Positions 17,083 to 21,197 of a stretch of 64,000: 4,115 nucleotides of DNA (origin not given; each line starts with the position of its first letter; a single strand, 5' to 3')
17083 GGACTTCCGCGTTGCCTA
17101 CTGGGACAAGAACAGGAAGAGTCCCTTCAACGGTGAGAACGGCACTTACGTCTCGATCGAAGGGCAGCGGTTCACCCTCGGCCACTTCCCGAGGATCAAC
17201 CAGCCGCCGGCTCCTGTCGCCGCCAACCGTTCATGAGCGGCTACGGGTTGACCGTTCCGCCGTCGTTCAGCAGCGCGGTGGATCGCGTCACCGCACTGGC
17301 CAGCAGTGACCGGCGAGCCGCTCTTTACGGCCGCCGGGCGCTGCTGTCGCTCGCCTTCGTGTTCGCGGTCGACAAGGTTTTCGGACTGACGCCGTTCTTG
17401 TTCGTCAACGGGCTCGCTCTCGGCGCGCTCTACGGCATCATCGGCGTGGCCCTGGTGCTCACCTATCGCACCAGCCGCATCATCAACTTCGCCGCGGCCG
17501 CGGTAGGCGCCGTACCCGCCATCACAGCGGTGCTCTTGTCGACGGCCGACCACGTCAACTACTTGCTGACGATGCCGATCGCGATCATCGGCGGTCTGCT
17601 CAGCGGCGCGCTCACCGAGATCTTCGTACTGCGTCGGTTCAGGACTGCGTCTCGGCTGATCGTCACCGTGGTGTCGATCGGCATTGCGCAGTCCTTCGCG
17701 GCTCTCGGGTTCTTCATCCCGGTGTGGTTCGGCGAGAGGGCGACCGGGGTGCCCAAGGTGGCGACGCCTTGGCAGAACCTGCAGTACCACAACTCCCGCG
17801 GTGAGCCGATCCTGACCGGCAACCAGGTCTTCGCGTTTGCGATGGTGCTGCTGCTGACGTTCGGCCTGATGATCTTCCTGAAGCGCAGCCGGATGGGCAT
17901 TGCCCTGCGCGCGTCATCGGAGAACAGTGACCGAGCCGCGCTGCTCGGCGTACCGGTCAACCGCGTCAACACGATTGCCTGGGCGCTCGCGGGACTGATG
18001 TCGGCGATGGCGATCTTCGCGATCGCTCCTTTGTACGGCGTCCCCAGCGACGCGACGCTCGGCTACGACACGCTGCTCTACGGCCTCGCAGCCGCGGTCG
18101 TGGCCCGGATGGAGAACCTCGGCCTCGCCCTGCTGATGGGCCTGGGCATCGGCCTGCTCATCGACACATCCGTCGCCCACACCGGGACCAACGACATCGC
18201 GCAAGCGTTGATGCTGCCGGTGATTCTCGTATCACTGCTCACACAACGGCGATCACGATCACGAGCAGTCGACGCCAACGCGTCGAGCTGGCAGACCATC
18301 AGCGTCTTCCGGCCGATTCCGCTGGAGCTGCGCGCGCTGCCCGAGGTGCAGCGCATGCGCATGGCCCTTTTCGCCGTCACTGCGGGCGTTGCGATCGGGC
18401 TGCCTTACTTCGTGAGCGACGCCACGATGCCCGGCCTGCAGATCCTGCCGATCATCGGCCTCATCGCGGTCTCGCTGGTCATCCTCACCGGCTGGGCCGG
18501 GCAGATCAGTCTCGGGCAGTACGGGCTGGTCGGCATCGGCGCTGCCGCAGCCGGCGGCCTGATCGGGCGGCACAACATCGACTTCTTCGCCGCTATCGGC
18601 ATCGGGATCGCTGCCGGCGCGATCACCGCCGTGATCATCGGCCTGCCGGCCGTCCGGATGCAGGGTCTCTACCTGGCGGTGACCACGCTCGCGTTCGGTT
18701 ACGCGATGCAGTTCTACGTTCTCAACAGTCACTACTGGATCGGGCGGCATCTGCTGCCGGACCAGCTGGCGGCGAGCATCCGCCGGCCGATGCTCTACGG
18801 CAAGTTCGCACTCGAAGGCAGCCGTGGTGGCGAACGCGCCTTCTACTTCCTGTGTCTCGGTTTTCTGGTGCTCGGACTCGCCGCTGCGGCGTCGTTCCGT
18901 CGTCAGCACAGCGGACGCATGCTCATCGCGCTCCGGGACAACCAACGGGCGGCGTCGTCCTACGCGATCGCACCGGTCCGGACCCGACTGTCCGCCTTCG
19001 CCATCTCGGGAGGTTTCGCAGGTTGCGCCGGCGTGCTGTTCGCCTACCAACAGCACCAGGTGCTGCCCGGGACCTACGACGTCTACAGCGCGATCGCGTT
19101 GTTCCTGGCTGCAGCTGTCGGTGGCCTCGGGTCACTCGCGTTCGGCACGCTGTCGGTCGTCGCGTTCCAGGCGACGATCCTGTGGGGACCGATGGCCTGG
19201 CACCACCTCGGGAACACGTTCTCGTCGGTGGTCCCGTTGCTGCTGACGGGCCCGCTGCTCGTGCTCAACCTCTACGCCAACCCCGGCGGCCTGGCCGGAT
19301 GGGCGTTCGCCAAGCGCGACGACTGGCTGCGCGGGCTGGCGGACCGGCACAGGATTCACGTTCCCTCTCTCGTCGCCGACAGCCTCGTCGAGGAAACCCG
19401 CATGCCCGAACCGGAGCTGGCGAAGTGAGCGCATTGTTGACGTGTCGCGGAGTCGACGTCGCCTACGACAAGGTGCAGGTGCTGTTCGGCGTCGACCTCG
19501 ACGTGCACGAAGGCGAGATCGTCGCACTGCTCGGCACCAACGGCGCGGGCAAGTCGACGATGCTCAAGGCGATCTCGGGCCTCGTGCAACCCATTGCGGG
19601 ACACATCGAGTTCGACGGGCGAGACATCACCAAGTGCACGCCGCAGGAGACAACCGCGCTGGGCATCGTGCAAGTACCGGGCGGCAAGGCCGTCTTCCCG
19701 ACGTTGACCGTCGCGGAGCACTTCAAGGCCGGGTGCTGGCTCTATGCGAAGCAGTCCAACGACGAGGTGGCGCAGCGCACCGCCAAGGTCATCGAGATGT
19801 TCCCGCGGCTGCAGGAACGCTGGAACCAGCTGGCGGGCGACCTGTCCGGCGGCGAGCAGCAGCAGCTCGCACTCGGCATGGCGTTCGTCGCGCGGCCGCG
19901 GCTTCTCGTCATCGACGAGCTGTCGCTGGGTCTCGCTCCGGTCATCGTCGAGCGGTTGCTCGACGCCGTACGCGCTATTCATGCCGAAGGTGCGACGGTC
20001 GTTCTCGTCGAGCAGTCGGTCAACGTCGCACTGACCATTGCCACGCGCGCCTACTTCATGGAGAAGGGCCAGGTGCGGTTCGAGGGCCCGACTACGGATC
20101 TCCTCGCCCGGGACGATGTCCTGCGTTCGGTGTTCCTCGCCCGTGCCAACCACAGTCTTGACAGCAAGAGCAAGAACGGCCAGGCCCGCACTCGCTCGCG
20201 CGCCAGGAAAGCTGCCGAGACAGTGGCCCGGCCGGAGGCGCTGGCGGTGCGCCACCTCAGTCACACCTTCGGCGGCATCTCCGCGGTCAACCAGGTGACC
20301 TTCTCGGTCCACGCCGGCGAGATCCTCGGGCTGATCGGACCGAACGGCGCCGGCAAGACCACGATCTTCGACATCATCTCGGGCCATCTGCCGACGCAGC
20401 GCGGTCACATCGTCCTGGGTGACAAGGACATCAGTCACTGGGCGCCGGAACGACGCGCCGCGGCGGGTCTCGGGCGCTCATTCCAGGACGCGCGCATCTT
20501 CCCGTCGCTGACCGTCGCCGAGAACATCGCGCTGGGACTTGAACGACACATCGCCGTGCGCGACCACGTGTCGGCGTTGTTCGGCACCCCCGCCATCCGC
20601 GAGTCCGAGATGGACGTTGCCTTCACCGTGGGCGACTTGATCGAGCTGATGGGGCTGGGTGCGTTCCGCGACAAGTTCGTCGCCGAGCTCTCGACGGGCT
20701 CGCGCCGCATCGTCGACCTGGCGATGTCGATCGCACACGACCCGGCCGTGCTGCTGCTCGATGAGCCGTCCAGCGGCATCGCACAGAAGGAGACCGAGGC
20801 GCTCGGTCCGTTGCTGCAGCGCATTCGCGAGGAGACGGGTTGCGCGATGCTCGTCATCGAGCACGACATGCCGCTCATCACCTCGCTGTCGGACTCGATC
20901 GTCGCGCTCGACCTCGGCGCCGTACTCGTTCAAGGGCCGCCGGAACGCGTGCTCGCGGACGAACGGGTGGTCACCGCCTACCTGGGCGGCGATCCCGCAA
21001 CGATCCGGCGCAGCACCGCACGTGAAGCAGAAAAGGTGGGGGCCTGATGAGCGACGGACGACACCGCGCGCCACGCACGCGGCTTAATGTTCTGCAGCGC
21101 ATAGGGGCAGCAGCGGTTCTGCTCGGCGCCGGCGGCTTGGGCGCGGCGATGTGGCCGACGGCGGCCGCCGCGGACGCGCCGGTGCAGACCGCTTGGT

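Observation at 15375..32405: Two paralogous, face-to-face HAAT-type ABC operons, each with a conserved uncharacterised fourth component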

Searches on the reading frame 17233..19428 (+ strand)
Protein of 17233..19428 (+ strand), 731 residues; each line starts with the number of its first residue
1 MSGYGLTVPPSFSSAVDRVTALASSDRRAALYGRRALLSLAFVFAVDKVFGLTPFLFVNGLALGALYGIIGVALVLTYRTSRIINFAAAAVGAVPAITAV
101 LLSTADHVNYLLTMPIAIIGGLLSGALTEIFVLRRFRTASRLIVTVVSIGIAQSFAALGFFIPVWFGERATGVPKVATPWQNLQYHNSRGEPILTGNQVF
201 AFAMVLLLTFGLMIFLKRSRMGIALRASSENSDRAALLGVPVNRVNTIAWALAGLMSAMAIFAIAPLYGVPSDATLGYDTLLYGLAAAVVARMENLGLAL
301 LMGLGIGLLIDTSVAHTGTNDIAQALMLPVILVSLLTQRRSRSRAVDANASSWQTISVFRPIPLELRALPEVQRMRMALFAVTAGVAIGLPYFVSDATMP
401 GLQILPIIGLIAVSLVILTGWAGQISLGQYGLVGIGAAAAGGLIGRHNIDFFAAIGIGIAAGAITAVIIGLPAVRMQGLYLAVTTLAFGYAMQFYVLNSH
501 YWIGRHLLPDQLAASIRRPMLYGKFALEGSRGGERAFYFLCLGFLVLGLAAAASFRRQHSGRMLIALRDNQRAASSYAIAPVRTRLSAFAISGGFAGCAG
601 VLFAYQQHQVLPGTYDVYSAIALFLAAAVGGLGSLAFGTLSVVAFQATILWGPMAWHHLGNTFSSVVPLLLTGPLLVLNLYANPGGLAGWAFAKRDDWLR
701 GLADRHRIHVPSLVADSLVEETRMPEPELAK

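Call 3: search_protein_families(library=pfam, proteins=[window:17233-19428:+])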
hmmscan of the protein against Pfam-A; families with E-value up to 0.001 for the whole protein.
window:17233-19428:+ (731 aa): 1 family
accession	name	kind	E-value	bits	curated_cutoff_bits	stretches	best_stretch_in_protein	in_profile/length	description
PF02653.21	BPD_transp_2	-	1.3e-44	152.8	26.8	2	405-653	9-251/269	Branched-chain amino acid transport system / permease component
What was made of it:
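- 17233..19428 (+): c2p: 731-aa fused LivH-LivM type permease. Two BPD_transp_2 stretches, E 1.3e-44 (call 3).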

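Call 4: search_protein_families(library=ncbifam, proteins=[window:17233-19428:+], max_evalue=0.01)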
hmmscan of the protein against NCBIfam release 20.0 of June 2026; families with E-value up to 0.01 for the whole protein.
window:17233-19428:+ (731 aa): 7 families
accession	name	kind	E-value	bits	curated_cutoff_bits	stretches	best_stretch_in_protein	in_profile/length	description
TIGR03409.1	urea_trans_UrtB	equivalog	3.7e-19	69.5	250.3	2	58-337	5-280/291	urea ABC transporter permease subunit UrtB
NF008450.0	PRK11301.1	subfamily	2.8e-18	66.5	366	1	365-641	85-368/418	high-affinity branched-chain amino acid ABC transporter permease LivM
TIGR03408.1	urea_trans_UrtC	equivalog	4.4e-16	59.5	296.2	2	452-667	89-303/313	urea ABC transporter permease subunit UrtC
NF008011.0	PRK10740.1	equivalog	3.9e-13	49.7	379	1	57-333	12-294/308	high-affinity branched-chain amino acid ABC transporter permease LivH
TIGR03727.1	urea_t_UrtC_arc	equivalog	7.7e-08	31.6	575.55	1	378-688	30-338/369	urea ABC transporter, permease protein UrtC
NF011961.0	PRK15432.1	equivalog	0.00083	18.7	388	0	70-297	52-257/344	autoinducer 2 ABC transporter permease LsrC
NF008441.0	PRK11285.1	equivalog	0.0044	16.2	378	0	40-279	38-260/333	L-arabinose ABC transporter permease AraH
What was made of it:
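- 17233..19428 (+): N half matches UrtB/LivH and C half matches LivM/UrtC (call 4).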

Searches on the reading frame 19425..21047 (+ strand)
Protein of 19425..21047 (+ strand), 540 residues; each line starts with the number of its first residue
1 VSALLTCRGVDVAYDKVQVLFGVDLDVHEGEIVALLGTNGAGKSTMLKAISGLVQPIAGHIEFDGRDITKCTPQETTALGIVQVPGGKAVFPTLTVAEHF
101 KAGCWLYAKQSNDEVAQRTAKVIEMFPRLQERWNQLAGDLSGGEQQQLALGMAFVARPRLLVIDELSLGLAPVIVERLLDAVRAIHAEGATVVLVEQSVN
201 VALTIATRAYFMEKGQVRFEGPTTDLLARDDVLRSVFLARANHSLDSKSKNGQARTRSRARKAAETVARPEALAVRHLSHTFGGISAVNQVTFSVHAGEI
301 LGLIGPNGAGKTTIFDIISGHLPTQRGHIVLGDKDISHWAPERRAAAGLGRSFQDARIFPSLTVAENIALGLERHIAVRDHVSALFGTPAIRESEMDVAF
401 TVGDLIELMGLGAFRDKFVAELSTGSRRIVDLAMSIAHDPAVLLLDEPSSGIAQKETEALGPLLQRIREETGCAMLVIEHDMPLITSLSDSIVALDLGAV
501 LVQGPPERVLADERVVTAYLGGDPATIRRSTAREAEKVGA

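Call 3: search_protein_families(library=pfam, proteins=[window:19425-21047:+])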
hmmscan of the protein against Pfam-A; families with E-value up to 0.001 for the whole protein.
window:19425-21047:+ (540 aa): 13 families
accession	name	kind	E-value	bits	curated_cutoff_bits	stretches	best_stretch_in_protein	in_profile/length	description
PF00005.33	ABC_tran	-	6.1e-61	205.4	25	2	288-449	1-136/137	ABC transporter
PF13304.12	AAA_21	-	3.9e-20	73.6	27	2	136-194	234-295/304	AAA domain, putative AbiEii toxin, Type IV TA system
PF13555.12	AAA_29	-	9.3e-10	38.6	27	1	24-58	16-50/61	P-loop containing region of AAA domain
PF13604.12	AAA_30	-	3.9e-09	37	27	0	300-354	20-67/191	AAA domain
PF13476.12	AAA_23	-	2.6e-08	35.2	27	0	300-319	21-40/201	AAA domain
PF02463.25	SMC_N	-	6.7e-07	29.4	40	0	31-51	25-45/220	RecF/RecN/SMC N terminal domain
PF12399.14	BCA_ABC_TP_C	-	1.8e-06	27.8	25.5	1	500-523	2-25/27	Branched-chain amino acid ATP-binding cassette transporter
PF13245.12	AAA_19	-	5.9e-06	26.9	25.1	0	298-353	11-61/134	AAA domain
PF13514.12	AAA_27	-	3.4e-05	24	22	0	24-54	20-50/206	AAA domain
PF00004.35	AAA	-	7.3e-05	23.7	21.2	0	34-70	2-36/131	ATPase family associated with various cellular activities (AAA)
PF01926.29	MMR_HSR1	-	0.0001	22.9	21.9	0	33-86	2-55/113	50S ribosome-binding GTPase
PF03193.22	RsgA_GTPase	-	0.0001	22.6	30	0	29-53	105-129/174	RsgA GTPase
PF13175.12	AAA_15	-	0.00013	22.2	32.1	0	32-55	25-48/374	AAA ATPase domain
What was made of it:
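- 19425..21047 (+): c3p: 540-aa fused LivF-LivG type ATPase. Two ABC_tran domains plus BCA_ABC_TP_C (call 3).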

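Call 4: search_protein_families(library=ncbifam, proteins=[window:19425-21047:+], max_evalue=0.01)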
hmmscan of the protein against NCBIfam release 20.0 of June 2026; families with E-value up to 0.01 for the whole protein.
window:19425-21047:+ (540 aa): 197 families (the best 25 are shown)
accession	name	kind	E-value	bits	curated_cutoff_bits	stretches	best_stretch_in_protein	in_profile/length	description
TIGR03410.1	urea_trans_UrtE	equivalog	2.4e-96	321.7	285.8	2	6-226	2-219/230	urea ABC transporter ATP-binding subunit UrtE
TIGR03411.1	urea_trans_UrtD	equivalog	1.8e-93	312.7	304.1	2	272-521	2-241/242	urea ABC transporter ATP-binding protein UrtD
NF008449.1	PRK11300.1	equivalog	1.3e-87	293.3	362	2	272-522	5-254/255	high-affinity branched-chain amino acid ABC transporter ATP-binding protein LivG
NF008626.0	PRK11614.1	equivalog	2.4e-85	285.8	441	2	3-238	4-235/237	high-affinity branched-chain amino acid ABC transporter ATP-binding protein LivF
TIGR04406.1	LPS_export_lptB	equivalog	5.8e-83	277.8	240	2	273-522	2-235/239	LPS export ABC transporter ATP-binding protein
TIGR03265.1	PhnT2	equivalog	2.7e-76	257.1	457.7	2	271-512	3-225/353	putative 2-aminoethylphosphonate ABC transporter ATP-binding protein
TIGR01188.1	drrA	subfamily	3.7e-70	236.6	312.45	2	14-251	3-236/302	daunorubicin resistance ABC transporter, ATP-binding protein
TIGR00968.1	3a0106s01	subfamily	1e-68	231.4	342.75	2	275-519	3-230/237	sulfate ABC transporter ATP-binding protein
NF011967.0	PRK15439.1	equivalog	3.7e-66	223.6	586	2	2-262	9-262/510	autoinducer 2 ABC transporter ATP-binding protein LsrA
NF006987.0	PRK09452.1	equivalog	1.4e-65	221.5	482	2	3-225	16-234/378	spermidine/putrescine ABC transporter ATP-binding protein PotA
NF047930.1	ABC_ATP_B6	equivalog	1.5e-65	221.8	670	2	8-279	6-274/510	putative B6 ABC transporter ATP-binding protein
NF043075.1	MMSYN1_0197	equivalog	1.5e-64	218.1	550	2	273-512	3-223/341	spermidine/putrescine ABC transporter ATP-binding protein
TIGR03258.1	PhnT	equivalog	4.5e-64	216.7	499.15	2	10-242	14-244/359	2-aminoethylphosphonate ABC transport system ATP-binding subunit PhnT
NF010068.0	PRK13548.1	equivalog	7.7e-64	215.3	261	2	271-519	4-240/261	heme ABC transporter ATP-binding protein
NF008144.0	PRK10895.1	equivalog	1.9e-63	214.2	381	2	273-523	4-238/241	LPS export ABC transporter ATP-binding protein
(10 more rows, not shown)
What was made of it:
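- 19425..21047 (+): N half matches UrtE/LivF and C half matches UrtD/LivG (call 4).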
